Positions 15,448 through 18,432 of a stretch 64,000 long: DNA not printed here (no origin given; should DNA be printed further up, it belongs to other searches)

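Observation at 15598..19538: Translationally coupled three-gene operon of unknown function (Zn-ribbon protein / 181-aa protein / 894-aa helical-repeat protein with Rossmann-like C-terminus) inside the defence island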

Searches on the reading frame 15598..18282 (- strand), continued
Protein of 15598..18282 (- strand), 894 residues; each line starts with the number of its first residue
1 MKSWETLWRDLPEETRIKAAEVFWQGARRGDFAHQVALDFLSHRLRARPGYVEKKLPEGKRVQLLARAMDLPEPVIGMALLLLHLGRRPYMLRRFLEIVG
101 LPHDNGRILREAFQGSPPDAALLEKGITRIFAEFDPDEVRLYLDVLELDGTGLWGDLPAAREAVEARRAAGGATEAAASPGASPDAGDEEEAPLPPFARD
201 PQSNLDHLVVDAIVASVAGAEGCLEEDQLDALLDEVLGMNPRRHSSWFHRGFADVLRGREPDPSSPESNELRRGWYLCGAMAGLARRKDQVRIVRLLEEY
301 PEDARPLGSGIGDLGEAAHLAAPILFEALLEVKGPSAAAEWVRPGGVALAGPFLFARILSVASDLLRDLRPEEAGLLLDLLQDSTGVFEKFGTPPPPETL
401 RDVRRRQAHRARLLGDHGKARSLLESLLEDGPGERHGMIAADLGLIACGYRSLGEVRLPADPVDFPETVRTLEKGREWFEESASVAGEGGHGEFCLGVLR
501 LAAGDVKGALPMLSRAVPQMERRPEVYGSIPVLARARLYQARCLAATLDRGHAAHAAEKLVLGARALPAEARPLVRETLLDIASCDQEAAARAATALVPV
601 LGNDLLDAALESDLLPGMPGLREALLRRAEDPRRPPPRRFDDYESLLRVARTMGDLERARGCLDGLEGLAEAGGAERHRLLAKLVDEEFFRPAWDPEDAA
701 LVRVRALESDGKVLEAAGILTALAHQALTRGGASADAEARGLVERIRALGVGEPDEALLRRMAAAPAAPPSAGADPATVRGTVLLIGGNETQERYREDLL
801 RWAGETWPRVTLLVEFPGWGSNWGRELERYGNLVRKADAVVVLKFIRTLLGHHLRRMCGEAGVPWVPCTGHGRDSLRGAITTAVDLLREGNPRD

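Call 45: predict_structure(alignment_id=A1)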
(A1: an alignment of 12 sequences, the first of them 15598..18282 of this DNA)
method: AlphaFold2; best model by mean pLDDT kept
length: 894 residues; sequences in the alignment: 12
mean_pLDDT: 84.3   pTM: 0.55
mean pLDDT of the five models: 84.3, 83.1, 83.0, 82.1, 80.3
residues with pLDDT >= 90: 355; 70-90: 452; 50-70: 46; < 50: 41
segments of 3 or more residues with pLDDT < 50: 172-199, 767-774, 891-894
pLDDT, mean of each block of 10 residues (from residue 1): 83 92 88 92 85 86 93 92 79 87 79 80 91 86 86 84 85 37 34 37 78 87 85 82 81 90 73 90 92 92 86 83 95 94 90 90 91 95 87 81 93 94 91 82 95 91 92 96 79 96 94 93 83 94 93 94 91 90 93 92 89 88 92 92 94 88 89 87 89 83 85 87 84 70 83 79 58 56 86 86 87 79 70 88 71 80 81 81 78 38
secondary structure, 60 per line:
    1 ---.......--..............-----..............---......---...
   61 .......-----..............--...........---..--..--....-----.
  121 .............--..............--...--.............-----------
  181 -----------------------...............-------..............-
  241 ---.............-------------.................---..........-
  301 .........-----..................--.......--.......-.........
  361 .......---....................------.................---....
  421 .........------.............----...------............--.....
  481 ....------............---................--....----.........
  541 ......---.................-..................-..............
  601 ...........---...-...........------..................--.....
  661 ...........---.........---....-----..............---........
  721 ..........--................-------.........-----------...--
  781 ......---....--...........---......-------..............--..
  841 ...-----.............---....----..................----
elements in order (helices of 4 or more, strands of 3 or more residues): H4-10 H13-26 H32-45 H49-54 H58-67 H73-86 H89-99 H111-114 H120-133 H136-149 H157-169 H204-218 H226-239 H244-256 H270-286 H290-299 H301-309 H315-332 H335-341 H344-350 H352-367 H371-390 H397-413 H417-429 H436-448 H462-473 H476-484 H491-502 H506-521 H524-527 H532-546 H550-566 H568-585 H587-611 H619-629 H636-653 H656-671 H675-683 H687-690 H696-709 H713-730 H733-748 H756-764 E781-786 H790-793 H796-806 E810-815 H823-836 E839-843 H849-861 E865-868 H873-890

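Call 47: search_protein_representatives(alignment_id=A1)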
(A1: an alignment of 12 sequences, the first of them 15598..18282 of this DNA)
Query: 12 sequences, 890 profile positions. Proteins with E-value up to 0.001 (for the whole library): 1450; up to 1e-10: 1029; up to 1e-30: 601. The best 150 are listed.
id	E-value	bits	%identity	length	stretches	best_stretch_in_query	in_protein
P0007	0.0e+00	1317.9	-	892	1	1-886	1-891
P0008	0.0e+00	1119.6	-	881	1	3-886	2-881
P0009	0.0e+00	1104.7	-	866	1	1-888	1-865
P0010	0.0e+00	1070.7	-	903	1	3-889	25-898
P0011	1.1e-282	956.8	-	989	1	5-889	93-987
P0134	6.1e-273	924.6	-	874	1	3-886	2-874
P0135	3.1e-264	895.8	-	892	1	1-889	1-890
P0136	5.1e-262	888.5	-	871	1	1-886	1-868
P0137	2.6e-256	869.6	-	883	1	3-886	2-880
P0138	2.2e-236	803.6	-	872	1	1-887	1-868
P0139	1.1e-229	781.5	-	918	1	3-887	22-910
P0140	5.4e-228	775.9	-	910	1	3-885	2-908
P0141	1.1e-227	774.8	-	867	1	3-888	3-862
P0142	4.9e-227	772.7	-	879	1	3-886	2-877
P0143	5.5e-227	772.6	-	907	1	6-888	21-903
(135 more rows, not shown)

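Call 52: find_encoding_contigs(protein=P0003, flank=8000, max_places=1)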
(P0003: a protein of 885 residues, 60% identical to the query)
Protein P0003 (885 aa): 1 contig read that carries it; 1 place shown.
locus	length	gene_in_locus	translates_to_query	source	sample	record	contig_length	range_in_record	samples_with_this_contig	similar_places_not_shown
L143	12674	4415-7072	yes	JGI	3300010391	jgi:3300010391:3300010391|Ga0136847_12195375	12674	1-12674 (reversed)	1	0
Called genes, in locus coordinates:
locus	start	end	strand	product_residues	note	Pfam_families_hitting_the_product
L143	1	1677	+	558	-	?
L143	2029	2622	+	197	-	PF00258:Flavodoxin_1, PF12724:Flavodoxin_5 (weak), PF02525:Flavodoxin_2 (weak), PF03358:FMN_red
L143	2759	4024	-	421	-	-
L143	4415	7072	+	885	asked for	-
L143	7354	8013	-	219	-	PF08843:AbiEii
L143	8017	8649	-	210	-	-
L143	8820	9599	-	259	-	PF13091:PLDc_2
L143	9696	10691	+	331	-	PF13391:HNH_2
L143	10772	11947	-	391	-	-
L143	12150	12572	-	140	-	PF02452:PemK_toxin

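Call 53: find_encoding_contigs(protein=P0005, flank=8000, max_places=1)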
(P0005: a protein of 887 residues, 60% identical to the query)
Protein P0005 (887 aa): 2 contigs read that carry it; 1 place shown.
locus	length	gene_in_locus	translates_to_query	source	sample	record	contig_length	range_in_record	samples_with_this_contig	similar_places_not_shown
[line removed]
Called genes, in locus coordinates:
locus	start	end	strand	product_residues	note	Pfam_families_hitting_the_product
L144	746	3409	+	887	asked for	-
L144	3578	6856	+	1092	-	PF00082:Peptidase_S8, PF18911:PKD_4 (faint), PF22352:K319L-like_PKD (faint)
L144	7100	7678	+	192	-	-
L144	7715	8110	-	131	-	-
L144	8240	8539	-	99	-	PF12728:HTH_17 (weak)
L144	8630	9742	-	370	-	-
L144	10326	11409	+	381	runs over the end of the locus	-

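Call 54: find_encoding_contigs(protein=P0007, flank=8000, max_places=1)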
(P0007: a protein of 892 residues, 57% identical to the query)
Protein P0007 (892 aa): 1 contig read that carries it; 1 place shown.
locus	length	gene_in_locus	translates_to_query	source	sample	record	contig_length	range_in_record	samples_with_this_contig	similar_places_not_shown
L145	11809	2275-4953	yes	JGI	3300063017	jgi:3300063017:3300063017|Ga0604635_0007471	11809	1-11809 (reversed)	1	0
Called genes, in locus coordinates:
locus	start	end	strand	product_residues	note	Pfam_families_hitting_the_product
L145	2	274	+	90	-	?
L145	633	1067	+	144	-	-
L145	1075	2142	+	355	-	PF03747:ADP_ribosyl_GH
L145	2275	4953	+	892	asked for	-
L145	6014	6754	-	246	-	PF13489:Methyltransf_23, PF13847:Methyltransf_31 (faint), PF08241:Methyltransf_11 (weak), PF08242:Methyltransf_12 (weak), PF13649:Methyltransf_25 (weak)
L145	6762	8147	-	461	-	PF00749:tRNA-synt_1c, PF19269:Anticodon_2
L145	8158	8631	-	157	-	-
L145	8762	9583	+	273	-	-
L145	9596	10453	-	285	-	PF12705:PDDEXK_1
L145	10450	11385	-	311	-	PF00850:Hist_deacetyl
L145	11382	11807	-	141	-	?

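Call 56: find_encoding_contigs(protein=P0010, flank=8000, max_places=1)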
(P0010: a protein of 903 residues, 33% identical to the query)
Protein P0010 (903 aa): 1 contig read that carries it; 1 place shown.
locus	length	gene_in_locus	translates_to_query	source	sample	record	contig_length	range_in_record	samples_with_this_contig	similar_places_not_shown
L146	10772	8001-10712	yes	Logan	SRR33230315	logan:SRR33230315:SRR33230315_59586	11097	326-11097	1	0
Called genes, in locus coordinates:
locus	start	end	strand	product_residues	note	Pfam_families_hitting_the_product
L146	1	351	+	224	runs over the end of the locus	?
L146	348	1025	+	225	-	-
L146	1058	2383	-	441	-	PF03747:ADP_ribosyl_GH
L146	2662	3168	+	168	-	PF08308:PEGA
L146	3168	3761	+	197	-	PF13505:OMP_b-brl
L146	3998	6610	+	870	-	PF02810:SEC-C, PF13432:TPR_16 (faint), PF00515:TPR_1 (faint), PF07719:TPR_2 (faint), PF13176:TPR_7 (faint), PF13181:TPR_8 (faint), PF13374:TPR_10 (faint), PF13424:TPR_12 (faint), +2 more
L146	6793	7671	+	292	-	PF26340:DNA-SBD_ScoMcrA, PF13391:HNH_2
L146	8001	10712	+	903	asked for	-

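Call 57: find_encoding_contigs(protein=P0012, flank=8000, max_places=1)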
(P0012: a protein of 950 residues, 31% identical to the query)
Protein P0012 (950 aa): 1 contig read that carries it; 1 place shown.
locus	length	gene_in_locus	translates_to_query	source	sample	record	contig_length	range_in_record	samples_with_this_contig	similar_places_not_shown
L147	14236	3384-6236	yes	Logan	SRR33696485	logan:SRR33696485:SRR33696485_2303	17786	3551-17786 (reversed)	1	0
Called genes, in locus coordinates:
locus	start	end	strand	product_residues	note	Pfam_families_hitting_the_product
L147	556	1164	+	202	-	PF00657:Lipase_GDSL (weak), PF13472:Lipase_GDSL_2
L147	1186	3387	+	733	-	PF13280:WYL, PF19187:HTH_PafC, PF13280:WYL, PF25583:WCX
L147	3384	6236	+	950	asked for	-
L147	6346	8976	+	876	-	PF00270:DEAD, PF00271:Helicase_C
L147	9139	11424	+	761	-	-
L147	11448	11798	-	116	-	-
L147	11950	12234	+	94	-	PF04434:SWIM (weak)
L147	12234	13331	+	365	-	PF13191:AAA_16 (faint), PF00004:AAA, PF07726:AAA_3 (weak), PF07728:AAA_5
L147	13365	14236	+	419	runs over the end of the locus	PF13203:DUF2201_N, PF09967:DUF2201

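Call 65: search_protein_families(library=pfam, alignment_id=A4, max_evalue=0.00001)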
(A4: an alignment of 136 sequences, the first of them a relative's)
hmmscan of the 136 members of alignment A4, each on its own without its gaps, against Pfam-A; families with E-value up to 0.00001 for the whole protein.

A. member 1, L001:8860-9993:+ (378 aa): 1 family
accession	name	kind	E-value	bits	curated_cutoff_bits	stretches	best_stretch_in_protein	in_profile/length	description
PF13391.12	HNH_2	-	1.3e-10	41.4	21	1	274-322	1-65/66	HNH endonuclease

B. families by the number of members that match (of 136 scanned): 104 families (the first 25 are shown)
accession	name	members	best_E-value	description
PF03235.19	GmrSD_N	3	1.1e-30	GmrSD restriction endonuclease, N-terminal domain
PF00155.27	Aminotran_1_2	2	9.9e-38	Aminotransferase class I and II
PF13087.12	AAA_12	2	5e-32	AAA domain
PF00072.30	Response_reg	2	1.7e-24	Response regulator receiver domain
PF13086.12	AAA_11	2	2.5e-22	AAA domain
PF03925.18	SeqA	2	6.4e-20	SeqA protein C-terminal domain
PF00226.36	DnaJ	2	2.9e-18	DnaJ domain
PF22590.2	Cas3-like_C_2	2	1.5e-17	CRISPR-associated nuclease/helicase Cas3, C-terminal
PF00270.35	DEAD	2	1.3e-13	DEAD/DEAH box helicase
PF13604.12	AAA_30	2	1.7e-12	AAA domain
PF13391.12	HNH_2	2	4.5e-12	HNH endonuclease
PF07603.17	Lcl_C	2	1.9e-11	Lcl C-terminal domain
PF13245.12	AAA_19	2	3.7e-10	AAA domain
PF04851.21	ResIII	2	8.3e-06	Type III restriction enzyme, res subunit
PF10592.14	AIPR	1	6.9e-87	AIPR protein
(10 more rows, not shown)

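Call 66: search_protein_families(library=padloc, alignment_id=A4, max_evalue=0.00001)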
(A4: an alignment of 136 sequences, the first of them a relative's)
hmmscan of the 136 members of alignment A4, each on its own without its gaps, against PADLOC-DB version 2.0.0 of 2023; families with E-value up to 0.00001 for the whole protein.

A. member 1, L001:8860-9993:+ (378 aa): 2 families
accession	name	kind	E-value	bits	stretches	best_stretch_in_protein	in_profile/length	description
PDLC04132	HNH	-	5.6e-15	53.2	1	253-376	148-273/286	-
PDLC03546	HNH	-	1.2e-07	29.1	1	255-377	155-279/282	Type II restriction enzyme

B. families by the number of members that match (of 136 scanned): 152 families (the first 25 are shown)
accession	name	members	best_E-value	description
PDLC04151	HEC-05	3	3.6e-221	-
PDLC01766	Cas3c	3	4.2e-190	-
PDLC04150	HEC-05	3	2.2e-130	-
PDLC04152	HEC-05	3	1.1e-98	-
PDLC04153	HEC-05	3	2.1e-63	-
PDLC04709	PDC-M55C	3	7.9e-27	-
PDLC03877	NsnA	3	1.1e-09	-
PDLC01765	Cas3c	2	2.6e-205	-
PDLC01759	Cas3b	2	1.1e-109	-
PDLC02082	Cas3b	2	2.5e-100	-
PDLC01763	Cas3b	2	7.9e-84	-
PDLC01710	Cas3a1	2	5.6e-60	Cas3_1_CAS-I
PDLC03924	MkoC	2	3e-59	-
PDLC02959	RT-Protease_XI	2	9.1e-57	single gene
PDLC02960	RT-Protease_XI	2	6.4e-56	single gene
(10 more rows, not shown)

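Call 71: find_related_loci(query=A1, collection=viral_contigs, flank=6000)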
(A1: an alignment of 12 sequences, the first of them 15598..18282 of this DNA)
Query A1 (894 aa) in viral_contigs; peptide patterns used: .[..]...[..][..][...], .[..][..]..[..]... (x = any residue, [..] = any of these).
38 stretches matched a pattern, but none encodes a relative of the query by tblastn (E <= 1e-3).
